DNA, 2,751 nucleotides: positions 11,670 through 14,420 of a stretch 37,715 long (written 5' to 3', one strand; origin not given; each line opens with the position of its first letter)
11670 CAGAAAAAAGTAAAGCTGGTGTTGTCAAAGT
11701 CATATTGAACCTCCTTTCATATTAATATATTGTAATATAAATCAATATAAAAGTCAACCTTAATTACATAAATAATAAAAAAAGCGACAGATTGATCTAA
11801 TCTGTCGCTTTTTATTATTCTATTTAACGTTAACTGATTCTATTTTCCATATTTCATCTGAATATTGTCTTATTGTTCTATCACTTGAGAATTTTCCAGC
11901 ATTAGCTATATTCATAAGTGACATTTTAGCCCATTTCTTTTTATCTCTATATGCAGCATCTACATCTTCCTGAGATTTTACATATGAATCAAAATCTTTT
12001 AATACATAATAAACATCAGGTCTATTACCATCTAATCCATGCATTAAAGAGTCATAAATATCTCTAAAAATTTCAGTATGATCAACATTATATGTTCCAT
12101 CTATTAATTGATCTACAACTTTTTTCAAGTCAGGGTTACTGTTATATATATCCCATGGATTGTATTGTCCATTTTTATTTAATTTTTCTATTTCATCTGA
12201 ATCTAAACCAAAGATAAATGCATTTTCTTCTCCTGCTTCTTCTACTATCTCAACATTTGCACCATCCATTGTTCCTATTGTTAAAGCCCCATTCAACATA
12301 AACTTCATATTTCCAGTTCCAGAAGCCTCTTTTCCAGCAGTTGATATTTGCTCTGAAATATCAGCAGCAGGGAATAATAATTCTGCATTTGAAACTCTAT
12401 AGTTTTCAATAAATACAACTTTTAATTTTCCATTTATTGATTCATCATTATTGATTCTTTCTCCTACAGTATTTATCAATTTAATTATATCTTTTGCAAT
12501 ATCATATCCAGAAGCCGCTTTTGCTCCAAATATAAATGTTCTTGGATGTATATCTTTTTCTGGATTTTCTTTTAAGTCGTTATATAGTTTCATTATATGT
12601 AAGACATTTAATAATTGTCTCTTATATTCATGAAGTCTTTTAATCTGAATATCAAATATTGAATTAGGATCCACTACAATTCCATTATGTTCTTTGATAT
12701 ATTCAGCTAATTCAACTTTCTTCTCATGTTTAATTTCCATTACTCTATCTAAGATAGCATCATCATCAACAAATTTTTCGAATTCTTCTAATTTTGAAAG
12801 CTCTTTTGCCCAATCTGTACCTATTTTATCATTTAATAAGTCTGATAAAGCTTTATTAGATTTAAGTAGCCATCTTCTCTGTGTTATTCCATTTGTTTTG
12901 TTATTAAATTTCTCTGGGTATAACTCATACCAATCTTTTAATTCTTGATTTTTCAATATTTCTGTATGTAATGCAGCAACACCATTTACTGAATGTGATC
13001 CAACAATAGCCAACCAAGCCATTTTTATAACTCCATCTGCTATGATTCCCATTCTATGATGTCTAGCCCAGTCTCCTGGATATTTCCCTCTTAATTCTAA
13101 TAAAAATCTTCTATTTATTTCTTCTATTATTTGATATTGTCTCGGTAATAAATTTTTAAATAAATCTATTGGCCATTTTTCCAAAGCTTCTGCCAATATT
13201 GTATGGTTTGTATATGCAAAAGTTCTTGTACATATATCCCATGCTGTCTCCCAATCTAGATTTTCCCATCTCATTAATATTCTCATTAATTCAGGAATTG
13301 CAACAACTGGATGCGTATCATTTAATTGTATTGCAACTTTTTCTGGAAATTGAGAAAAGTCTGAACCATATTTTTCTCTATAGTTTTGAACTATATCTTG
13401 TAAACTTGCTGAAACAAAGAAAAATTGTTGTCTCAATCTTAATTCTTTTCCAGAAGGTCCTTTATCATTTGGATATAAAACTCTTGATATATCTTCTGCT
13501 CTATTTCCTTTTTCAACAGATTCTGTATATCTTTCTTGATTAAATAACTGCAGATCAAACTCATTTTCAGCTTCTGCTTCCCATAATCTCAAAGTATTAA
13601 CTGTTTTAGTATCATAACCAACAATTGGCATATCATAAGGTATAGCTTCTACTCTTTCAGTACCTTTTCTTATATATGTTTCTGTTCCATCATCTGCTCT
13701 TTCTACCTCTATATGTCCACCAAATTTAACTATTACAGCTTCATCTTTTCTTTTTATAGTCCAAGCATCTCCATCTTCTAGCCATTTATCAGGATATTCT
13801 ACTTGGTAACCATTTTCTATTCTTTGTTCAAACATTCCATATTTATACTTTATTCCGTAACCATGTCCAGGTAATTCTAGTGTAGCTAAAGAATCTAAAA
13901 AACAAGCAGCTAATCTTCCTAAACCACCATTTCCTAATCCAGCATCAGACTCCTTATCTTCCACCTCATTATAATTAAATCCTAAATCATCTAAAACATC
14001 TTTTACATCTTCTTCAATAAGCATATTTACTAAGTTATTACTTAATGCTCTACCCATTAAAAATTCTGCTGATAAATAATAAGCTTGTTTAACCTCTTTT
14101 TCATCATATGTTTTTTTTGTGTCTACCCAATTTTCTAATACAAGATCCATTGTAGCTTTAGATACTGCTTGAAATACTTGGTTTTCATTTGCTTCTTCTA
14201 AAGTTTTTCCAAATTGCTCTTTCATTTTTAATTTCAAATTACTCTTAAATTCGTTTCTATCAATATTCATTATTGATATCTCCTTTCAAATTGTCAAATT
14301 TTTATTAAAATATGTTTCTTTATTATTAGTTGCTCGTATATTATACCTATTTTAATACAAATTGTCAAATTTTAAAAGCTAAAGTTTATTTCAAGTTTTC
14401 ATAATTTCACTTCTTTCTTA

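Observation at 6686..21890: Two members of an apparently undescribed MITE-like element family, in opposite orientation about 15 kb apart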

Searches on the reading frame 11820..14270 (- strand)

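Call 35: search_protein_families(library=pfam, proteins=[window:11820-14270:-], max_evalue=0.00001)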
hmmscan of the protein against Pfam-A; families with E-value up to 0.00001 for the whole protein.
window:11820-14270:- (816 aa): 1 family
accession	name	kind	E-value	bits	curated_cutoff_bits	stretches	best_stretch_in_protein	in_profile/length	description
PF00343.26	Phosphorylase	-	0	1125.8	27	1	94-810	2-713/713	Carbohydrate phosphorylase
